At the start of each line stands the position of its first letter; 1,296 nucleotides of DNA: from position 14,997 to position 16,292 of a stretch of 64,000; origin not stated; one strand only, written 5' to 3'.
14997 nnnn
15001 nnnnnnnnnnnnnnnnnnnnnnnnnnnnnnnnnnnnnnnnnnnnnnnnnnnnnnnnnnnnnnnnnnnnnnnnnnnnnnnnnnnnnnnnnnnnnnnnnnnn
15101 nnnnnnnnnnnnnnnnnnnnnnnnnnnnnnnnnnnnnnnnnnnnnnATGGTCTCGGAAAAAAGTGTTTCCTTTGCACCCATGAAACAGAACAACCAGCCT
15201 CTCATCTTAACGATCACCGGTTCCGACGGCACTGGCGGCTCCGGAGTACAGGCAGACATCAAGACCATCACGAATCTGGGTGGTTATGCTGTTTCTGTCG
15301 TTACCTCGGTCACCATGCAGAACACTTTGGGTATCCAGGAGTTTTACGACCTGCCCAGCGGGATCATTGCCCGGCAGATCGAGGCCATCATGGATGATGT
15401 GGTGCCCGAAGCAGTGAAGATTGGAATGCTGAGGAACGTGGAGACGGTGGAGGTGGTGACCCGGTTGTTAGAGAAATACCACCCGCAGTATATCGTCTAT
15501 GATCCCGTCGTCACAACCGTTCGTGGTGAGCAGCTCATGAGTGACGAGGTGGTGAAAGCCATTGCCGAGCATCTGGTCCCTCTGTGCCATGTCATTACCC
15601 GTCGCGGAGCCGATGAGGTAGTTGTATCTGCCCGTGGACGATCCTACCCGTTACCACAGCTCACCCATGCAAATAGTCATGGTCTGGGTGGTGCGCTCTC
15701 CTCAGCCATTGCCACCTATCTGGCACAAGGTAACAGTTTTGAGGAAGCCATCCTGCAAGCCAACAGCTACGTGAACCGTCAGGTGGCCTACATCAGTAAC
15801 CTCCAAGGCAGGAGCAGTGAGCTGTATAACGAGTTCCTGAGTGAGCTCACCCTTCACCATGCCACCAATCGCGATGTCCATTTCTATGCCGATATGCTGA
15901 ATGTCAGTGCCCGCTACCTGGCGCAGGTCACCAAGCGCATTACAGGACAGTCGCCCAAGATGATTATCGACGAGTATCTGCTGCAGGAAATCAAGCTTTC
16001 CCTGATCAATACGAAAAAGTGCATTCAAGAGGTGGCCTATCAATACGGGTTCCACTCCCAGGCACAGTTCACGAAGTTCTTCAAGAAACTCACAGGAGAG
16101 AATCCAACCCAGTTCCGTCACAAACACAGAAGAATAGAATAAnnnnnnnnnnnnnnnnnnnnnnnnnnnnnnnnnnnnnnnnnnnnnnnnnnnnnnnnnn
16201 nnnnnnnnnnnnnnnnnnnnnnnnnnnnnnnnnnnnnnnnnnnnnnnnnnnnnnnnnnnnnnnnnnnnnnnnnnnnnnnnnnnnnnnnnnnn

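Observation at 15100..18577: Degenerate B1/B6-kinase domain fused to AraC heads the pdxS-pdxT-pdxK operon: candidate vitamer-sensing regulator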

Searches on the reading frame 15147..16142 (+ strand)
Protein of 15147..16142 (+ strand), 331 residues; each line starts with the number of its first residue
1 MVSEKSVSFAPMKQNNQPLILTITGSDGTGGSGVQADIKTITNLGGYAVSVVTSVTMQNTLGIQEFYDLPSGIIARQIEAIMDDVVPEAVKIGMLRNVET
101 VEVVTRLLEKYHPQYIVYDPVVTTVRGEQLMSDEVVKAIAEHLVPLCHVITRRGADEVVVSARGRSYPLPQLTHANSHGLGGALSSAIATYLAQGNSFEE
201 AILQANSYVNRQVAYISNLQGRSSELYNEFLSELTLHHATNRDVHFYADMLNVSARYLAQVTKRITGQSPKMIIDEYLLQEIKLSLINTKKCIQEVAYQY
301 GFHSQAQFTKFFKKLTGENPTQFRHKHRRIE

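Call 3: search_protein_families(library=pfam, proteins=[window:15147-16142:+], max_evalue=0.01)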
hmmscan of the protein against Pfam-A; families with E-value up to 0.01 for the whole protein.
window:15147-16142:+ (331 aa): 3 families
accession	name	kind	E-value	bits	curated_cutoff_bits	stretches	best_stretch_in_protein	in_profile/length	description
PF08543.17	Phos_pyr_kin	-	3e-50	171.3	27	2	27-151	1-124/246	Phosphomethylpyrimidine kinase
PF12833.13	HTH_18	-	3e-21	75.9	33.6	1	247-325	1-79/80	Helix-turn-helix domain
PF00165.29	HTH_AraC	-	1.6e-11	44.5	26.6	2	290-325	8-42/42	Bacterial regulatory helix-turn-helix proteins, AraC family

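Call 4: search_protein_families(library=ncbifam, proteins=[window:15147-16142:+], max_evalue=0.01)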
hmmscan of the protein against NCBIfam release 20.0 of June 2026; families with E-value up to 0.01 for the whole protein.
window:15147-16142:+ (331 aa): 33 families (the best 25 are shown)
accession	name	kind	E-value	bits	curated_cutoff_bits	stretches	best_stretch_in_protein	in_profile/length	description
TIGR00097.1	HMP-P_kinase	equivalog_domain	2.4e-49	167.9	204.95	2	20-151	1-132/254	bifunctional hydroxymethylpyrimidine kinase/phosphomethylpyrimidine kinase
NF011301.0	PRK14713.1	equivalog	2.4e-46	158.6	512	2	5-151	9-154/534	bifunctional hydroxymethylpyrimidine kinase/phosphomethylpyrimidine kinase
NF006346.0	PRK08573.1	equivalog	6.5e-39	133.9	528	2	18-152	5-138/450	bifunctional hydroxymethylpyrimidine kinase/phosphomethylpyrimidine kinase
NF007070.0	PRK09517.1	equivalog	1.7e-38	132.5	761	2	7-151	231-374/755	multifunctional thiamine-phosphate pyrophosphorylase/synthase/phosphomethylpyrimidine kinase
NF009077.0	PRK12412.1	equivalog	3.4e-27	95.5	385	2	20-152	6-140/274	pyridoxine/pyridoxal/pyridoxamine kinase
NF009259.0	PRK12616.1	equivalog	6.4e-22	78.5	390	1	21-152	7-140/270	bifunctional hydroxymethylpyrimidine kinase/phosphomethylpyrimidine kinase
TIGR02297.1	HpaA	equivalog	4e-18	65.7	274.65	1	225-325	186-286/287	4-hydroxyphenylacetate catabolism regulatory protein HpaA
NF009078.0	PRK12413.1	equivalog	4.3e-18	65.8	225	1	18-152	4-135/253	bifunctional hydroxymethylpyrimidine kinase/phosphomethylpyrimidine kinase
NF047455.1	TF_Staph_AryK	equivalog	9.3e-12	44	850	1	237-329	169-261/759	transcriptional regulator AryK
NF007633.0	PRK10296.1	equivalog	5.6e-09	35.9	264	1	236-328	181-276/280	transcriptional regulator ChbR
NF049932.1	TranspRegBtr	equivalog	1.1e-08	34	900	1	243-329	182-268/531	bacillibactin transport transcriptional regulator Btr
NF007860.0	PRK10572.1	equivalog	7e-08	31.7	208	1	234-328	192-286/292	arabinose operon transcriptional regulator AraC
NF010028.0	PRK13503.1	equivalog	1.1e-07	31.5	288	1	214-328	161-274/278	HTH-type transcriptional activator RhaS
NF006902.0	PRK09393.1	equivalog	1.7e-07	30.8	425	1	222-329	217-324/327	transcriptional regulator FtrA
NF012228.1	RobA_TF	equivalog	5.3e-07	29.4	380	1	257-326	35-104/286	MDR efflux pump AcrAB transcriptional activator RobA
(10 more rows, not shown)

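Call 5: search_solved_structures(query=window:15147-16142:+, show_alignments=3, max_evalue=0.001)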
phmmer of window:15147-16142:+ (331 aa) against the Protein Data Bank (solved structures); distinct sequences matched with E-value up to 0.001: 15.
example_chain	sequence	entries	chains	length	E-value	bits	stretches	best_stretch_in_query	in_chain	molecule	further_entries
7r8y_A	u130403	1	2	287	1.3e-41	146.7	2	16-156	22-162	Phosphomethylpyrimidine Kinase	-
4jjp_A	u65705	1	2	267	2.3e-38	136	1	19-153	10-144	Phosphomethylpyrimidine kinase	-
8g1h_A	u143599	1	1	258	2.8e-35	125.9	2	20-155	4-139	Phosphomethylpyrimidine Kinase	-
7l07_A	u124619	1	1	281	3.1e-33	119.2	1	20-160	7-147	Ancestral Protein AncC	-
1ub0_A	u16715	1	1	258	1.8e-31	113.4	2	20-155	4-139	Phosphomethylpyrimidine Kinase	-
7r8z_A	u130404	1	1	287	2e-29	106.6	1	20-153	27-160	Phosphomethylpyrimidine Kinase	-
1jxh_A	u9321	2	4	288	5e-29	105.4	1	20-152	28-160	PHOSPHOMETHYLPYRIMIDINE KINASE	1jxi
4c5j_A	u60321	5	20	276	1.5e-19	74.2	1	20-157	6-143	PHOSPHOMETHYLPYRIMIDINE KINASE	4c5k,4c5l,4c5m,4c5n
3rm5_A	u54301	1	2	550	5.4e-19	72.4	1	16-152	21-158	Hydroxymethylpyrimidine/phosphomethylpyrimidine kinase THI20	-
2i5b_A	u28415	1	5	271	1.3e-18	71.2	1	20-153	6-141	Phosphomethylpyrimidine kinase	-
4yl5_A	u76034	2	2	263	3e-16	63.4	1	17-153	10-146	Putative phosphomethylpyrimidine kinase | Putative hydroxymethylpyrimidine kinase/phosphomethylpyrimidine kinase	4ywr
3oou_A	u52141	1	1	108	1.1e-06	32.1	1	225-327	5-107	Lin2118 protein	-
6swi_A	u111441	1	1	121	1.7e-06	31.4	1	244-326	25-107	Two-component response regulator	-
2k9s_A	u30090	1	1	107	0.00017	24.8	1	240-324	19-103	Arabinose operon regulatory protein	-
12aw_A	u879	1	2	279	0.00041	23.6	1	242-328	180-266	HYBRID TWO-COMPONENT SYSTEM PROTEIN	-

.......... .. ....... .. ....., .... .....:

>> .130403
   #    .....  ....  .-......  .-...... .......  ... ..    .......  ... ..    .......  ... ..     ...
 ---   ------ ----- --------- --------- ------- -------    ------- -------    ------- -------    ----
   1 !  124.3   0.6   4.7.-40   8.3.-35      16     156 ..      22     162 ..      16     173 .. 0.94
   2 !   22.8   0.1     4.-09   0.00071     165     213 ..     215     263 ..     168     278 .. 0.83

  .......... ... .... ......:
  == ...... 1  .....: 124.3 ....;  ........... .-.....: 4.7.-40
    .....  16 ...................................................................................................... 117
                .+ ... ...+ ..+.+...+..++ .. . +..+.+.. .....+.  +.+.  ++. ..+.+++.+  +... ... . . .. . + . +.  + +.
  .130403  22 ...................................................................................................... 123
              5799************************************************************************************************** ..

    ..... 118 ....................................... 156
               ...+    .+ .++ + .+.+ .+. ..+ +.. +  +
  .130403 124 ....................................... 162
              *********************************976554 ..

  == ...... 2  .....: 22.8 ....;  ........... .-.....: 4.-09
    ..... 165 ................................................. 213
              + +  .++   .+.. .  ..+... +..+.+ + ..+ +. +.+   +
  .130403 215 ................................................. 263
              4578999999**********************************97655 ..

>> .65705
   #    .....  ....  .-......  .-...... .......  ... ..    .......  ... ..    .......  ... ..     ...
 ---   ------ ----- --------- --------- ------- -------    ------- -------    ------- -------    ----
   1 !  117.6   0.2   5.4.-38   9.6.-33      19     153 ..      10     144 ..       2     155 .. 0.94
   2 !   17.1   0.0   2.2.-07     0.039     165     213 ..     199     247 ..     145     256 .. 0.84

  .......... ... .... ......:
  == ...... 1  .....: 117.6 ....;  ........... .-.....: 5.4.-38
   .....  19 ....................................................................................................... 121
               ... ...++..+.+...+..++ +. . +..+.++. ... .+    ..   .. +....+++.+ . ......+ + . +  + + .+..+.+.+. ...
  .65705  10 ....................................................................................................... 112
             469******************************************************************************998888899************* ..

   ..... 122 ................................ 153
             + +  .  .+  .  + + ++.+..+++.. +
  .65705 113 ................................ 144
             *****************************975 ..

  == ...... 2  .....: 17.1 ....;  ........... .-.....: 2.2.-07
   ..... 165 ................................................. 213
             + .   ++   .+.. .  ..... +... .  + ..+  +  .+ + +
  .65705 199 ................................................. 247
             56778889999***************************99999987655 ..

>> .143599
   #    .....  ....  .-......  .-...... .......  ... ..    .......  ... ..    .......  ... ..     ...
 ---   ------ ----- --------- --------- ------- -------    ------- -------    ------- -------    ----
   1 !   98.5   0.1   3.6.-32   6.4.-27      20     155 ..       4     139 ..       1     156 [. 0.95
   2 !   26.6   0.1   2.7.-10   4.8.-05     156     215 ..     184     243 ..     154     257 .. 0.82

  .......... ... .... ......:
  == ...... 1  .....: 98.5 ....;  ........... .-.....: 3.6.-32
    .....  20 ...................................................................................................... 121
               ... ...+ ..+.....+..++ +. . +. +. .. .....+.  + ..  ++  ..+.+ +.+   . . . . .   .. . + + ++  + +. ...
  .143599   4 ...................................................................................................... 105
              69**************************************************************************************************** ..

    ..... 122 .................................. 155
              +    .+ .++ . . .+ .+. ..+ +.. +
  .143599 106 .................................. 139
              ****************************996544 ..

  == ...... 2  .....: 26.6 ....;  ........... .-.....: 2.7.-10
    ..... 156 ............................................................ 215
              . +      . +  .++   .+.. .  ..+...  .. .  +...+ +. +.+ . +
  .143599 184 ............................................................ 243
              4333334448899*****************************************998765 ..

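Call 6: find_homologous_proteins(query=window:15147-16142:+)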
Query window:15147-16142:+ (331 aa): 5781 proteins with E <= 0.001 among 8000 candidates; the best 120 are listed.
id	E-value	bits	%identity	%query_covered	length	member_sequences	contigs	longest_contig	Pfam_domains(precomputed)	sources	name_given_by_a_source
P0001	1.7e-209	713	98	100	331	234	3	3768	PF12833.14,PF08543.18,PF00165.30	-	-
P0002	6.2e-149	514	72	98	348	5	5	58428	PF12833.14,PF08543.18,PF00165.30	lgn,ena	-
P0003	4.4e-103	363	49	95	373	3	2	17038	PF12833.14,PF08543.18,PF00294.30,PF00165.30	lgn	-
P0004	6.8e-103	363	55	94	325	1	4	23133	PF12833.14,PF08543.18,PF00165.30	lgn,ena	-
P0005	2.7e-102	361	55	93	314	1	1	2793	PF12833.14,PF08543.18,PF00165.30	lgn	-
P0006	5.2e-102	360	51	92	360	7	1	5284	PF12833.14,PF08543.18,PF00294.30,PF00165.30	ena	-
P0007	6.7e-102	359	54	94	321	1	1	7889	PF12833.14,PF08543.18,PF00165.30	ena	-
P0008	1.0e-101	359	55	93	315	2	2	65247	PF12833.14,PF08543.18,PF00165.30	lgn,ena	-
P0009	1.1e-101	359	55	93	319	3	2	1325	PF12833.14,PF08543.18,PF00165.30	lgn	-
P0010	1.5e-101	358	54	94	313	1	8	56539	PF12833.14,PF08543.18,PF00165.30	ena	-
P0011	9.5e-101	356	51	92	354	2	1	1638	PF12833.14,PF08543.18,PF00165.30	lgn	-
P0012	9.7e-101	356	54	94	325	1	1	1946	PF12833.14,PF08543.18,PF00165.30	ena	-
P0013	1.2e-100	355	54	93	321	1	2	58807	PF12833.14,PF08543.18,PF00165.30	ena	-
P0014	1.2e-100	355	54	93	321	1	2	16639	PF12833.14,PF08543.18,PF00165.30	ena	-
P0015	1.6e-100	355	54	93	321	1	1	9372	PF12833.14,PF08543.18,PF00165.30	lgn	-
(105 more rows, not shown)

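Call 7: find_related_loci(query=window:15147-16142:+, collection=genome_contigs, flank=6000)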
Query window:15147-16142:+ (331 aa) in genome_contigs; peptide patterns used: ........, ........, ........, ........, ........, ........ (x = any residue, [..] = any of these).
83 stretches matched a pattern; 26 encode a relative of the query (tblastn E <= 1e-3); 25 distinct loci.
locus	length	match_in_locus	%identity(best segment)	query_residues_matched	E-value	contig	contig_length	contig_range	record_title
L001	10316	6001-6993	98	1-331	0e+0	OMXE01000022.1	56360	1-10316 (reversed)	uncultured Prevotella sp. isolate RUG047 genome assembly, contig: scaffold_293, whole genome shotgun sequence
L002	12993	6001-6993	98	1-331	0e+0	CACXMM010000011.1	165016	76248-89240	MAG: uncultured Prevotellaceae bacterium isolate RUG11392 genome assembly, contig: RUG11392_asm_11, whole genome shotgun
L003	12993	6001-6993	97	1-331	0e+0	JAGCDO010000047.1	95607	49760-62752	MAG: Prevotella sp. isolate RGIG9694 Yak_Omasum-2__c633084, whole genome shotgun sequence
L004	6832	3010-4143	45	4-331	3e-98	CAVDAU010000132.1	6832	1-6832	Streptococcaceae bacterium isolate G02641-L1_cleanbin_000010 genome assembly, contig: Spades_G02641-L1_contig_4284, whol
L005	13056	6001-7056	46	20-325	7e-98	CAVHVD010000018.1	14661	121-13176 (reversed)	Faecalibacterium prausnitzii isolate H07681-L1_cleanbin_000046 genome assembly, contig: Spades_H07681-L1_contig_2708, wh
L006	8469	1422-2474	46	20-324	2e-97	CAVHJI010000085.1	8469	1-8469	Bacteroidaceae bacterium isolate H07617-L1_cleanbin_000056 genome assembly, contig: Spades_H07617-L1_contig_5723, whole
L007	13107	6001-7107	46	4-324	5e-99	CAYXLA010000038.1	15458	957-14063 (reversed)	MAG TPA_asm: uncultured Bacteroidaceae bacterium isolate binchicken_co323_335 genome assembly, contig: NODE_3964_length_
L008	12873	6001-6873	48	20-325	3e-79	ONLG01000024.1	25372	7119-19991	uncultured Prevotella sp. isolate RUG413 genome assembly, contig: scaffold_539, whole genome shotgun sequence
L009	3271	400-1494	37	20-324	3e-70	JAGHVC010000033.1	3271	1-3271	MAG: Candidatus Minthosoma caballi isolate E5_9 c_000000235838, whole genome shotgun sequence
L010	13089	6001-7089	47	20-328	1e-98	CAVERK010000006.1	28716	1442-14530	bacterium isolate H07676-L1_cleanbin_000005 genome assembly, contig: Spades_H07676-L1_contig_1237, whole genome shotgun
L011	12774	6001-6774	37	21-232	5e-45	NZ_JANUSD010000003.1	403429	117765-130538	Emticicia fluvialis strain BHSR1 contig3, whole genome shotgun sequence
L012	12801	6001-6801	34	12-232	2e-44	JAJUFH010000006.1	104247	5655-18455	MAG: Sinomicrobium sp. isolate bin6 k141_616284_length_104247_cov_40.0161, whole genome shotgun sequence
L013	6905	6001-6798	33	13-232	1e-43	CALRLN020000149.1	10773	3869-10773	MAG: Chitinophaga pinensis isolate JJ-KC21117-112-1-m2-bin61 genome assembly, contig: JJ-ST95-70-C536, whole genome shot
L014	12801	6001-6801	33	13-232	1e-42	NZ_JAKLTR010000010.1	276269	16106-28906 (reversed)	Terrimonas ginsenosidimutans strain NA20 10, whole genome shotgun sequence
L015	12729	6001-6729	36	12-209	1e-42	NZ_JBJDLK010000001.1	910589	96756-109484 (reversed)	Elizabethkingia meningoseptica strain WHH contig_1_len_910589, whole genome shotgun sequence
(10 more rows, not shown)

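Call 51: predict_structure(alignment_id=A1)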
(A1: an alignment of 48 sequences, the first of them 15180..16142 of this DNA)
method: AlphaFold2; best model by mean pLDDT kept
length: 320 residues; sequences in the alignment: 48
mean_pLDDT: 83.2   pTM: 0.63
mean pLDDT of the five models: 83.2, 82.9, 81.6, 81.3, 79.3
residues with pLDDT >= 90: 142; 70-90: 121; 50-70: 45; < 50: 12
segments of 3 or more residues with pLDDT < 50: 1-3, 163-165, 207-209
pLDDT, mean of each block of 10 residues (from residue 1): 69 74 84 91 72 76 95 93 91 96 90 61 90 94 77 80 57 92 93 87 58 73 82 90 89 84 88 84 91 93 93 73
secondary structure, 60 per line:
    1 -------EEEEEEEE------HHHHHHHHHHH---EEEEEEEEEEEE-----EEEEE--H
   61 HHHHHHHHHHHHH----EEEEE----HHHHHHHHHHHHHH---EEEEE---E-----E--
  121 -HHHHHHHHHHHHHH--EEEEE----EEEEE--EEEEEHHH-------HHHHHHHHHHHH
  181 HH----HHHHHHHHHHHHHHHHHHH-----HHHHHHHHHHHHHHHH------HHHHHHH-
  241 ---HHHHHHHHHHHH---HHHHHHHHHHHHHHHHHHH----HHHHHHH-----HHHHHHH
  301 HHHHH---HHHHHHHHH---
elements in order: E8-15 H22-32 E36-47 E53-57 H60-73 E78-82 H87-100 E104-108 H122-135 E138-142 E147-151 E154-158 H169-182 H187-205 H211-226 H233-239 H244-255 H259-277 H282-288 H294-305 H309-317

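Call 55: fold_search(model_id=the predicted structure, library=pdb)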
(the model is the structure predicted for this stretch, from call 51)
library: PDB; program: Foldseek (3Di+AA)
matches with E <= 10: 1597; with E <= 0.001: 138
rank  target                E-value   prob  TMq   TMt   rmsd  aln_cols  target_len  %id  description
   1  8g1h                  1.2e-16  1.00  0.54  0.66   3.6       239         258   31  Ancestral protein AncTh of Phosphomethylpirimidine kinases family (released 2024-02-07)
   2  7r8y_A                1.1e-15  1.00  0.55  0.75   2.7       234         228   32  Ancestral protein AncThEn of Phosphomethylpyrimidine kinases family (released 2022-06-29)
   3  4jjp_A                1.2e-15  1.00  0.53  0.72   3.2       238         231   30  2.06 Angstrom resolution crystal structure of phosphomethylpyrimidine kinase (thiD)from Clostridium difficile 630 (released 2013-03-20)
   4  1ub0                  7.9e-15  1.00  0.52  0.67   3.3       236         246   29  Crystal Structure Analysis of Phosphomethylpyrimidine Kinase (ThiD) from Thermus Thermophilus Hb8 (released 2003-04-08)
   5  4jjp_B                2.5e-14  1.00  0.51  0.73   3.3       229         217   30  2.06 Angstrom resolution crystal structure of phosphomethylpyrimidine kinase (thiD)from Clostridium difficile 630 (released 2013-03-20)
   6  1jxh_A                1.5e-13  1.00  0.54  0.69   3.5       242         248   25  4-Amino-5-hydroxymethyl-2-methylpyrimidine Phosphate Kinase from Salmonella typhimurium (released 2002-02-27)
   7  1jxi_A                1.9e-13  1.00  0.56  0.70   3.4       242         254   26  4-Amino-5-hydroxymethyl-2-methylpyrimidine Phosphate Kinase from Salmonella typhimurium complexed with 4-Amino-5-hydro (released 2002-02-27)
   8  3rm5_B                9.1e-13  1.00  0.54  0.34  14.9       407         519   18  Structure of Trifunctional THI20 from Yeast (released 2011-09-21)
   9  3rm5_A                1.0e-12  1.00  0.54  0.34  14.3       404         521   18  Structure of Trifunctional THI20 from Yeast (released 2011-09-21)
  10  2i5b_D                2.6e-12  1.00  0.54  0.64   4.0       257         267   22  The crystal structure of an ADP complex of Bacillus subtilis pyridoxal kinase provides evidence for the parralel emerg (released 2006-09-19)
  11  4c5k_C                2.8e-12  1.00  0.49  0.57   6.8       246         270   23  Structure of the pyridoxal kinase from Staphylococcus aureus in complex with ADP (released 2014-03-19)
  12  2i5b_C                2.9e-12  1.00  0.55  0.66   3.6       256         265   23  The crystal structure of an ADP complex of Bacillus subtilis pyridoxal kinase provides evidence for the parralel emerg (released 2006-09-19)
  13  4c5n_A                3.6e-12  1.00  0.47  0.55   6.2       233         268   23  Structure of the pyridoxal kinase from Staphylococcus aureus in complex with AMP-PCP and pyridoxal (released 2014-03-19)
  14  4c5l_C                3.8e-12  1.00  0.50  0.59   6.6       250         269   22  Structure of the pyridoxal kinase from Staphylococcus aureus in complex with pyridoxal (released 2014-03-19)
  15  4c5j_A                4.9e-12  1.00  0.52  0.60   3.5       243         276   23  Structure of the pyridoxal kinase from Staphylococcus aureus (released 2014-03-19)
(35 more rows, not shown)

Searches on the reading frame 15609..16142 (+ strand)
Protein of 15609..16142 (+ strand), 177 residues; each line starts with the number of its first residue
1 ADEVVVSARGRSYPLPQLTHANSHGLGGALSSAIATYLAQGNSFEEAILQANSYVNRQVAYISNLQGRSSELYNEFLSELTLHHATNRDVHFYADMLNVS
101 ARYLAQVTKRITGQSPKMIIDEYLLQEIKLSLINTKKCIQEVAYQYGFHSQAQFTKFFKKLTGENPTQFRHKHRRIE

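Call 77: search_protein_representatives(protein=window:15609-16142:+)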
Query: 177 residues. Proteins with E-value up to 0.001 (for the whole library): 18734; up to 1e-10: 1872; up to 1e-30: 26. The best 150 are listed.
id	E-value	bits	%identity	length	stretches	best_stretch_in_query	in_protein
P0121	3.9e-46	173.5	54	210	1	15-172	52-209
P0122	5.0e-45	169.9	51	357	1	14-173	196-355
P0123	8.4e-45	169.2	52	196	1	14-172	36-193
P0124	2.7e-44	167.5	54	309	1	17-171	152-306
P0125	2.3e-43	164.5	54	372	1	15-174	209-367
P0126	1.1e-42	162.3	56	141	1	39-171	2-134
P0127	1.5e-42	161.8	55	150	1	24-170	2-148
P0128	6.0e-42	159.9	52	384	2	67-172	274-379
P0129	9.4e-41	156.0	50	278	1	21-172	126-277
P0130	4.1e-40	153.9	51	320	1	22-173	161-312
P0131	2.8e-39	151.2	46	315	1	21-175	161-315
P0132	7.1e-38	146.6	46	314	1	20-173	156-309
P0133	1.2e-37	145.9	46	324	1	22-170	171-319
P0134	6.6e-36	140.2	47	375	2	64-174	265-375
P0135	9.2e-36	139.8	52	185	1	41-171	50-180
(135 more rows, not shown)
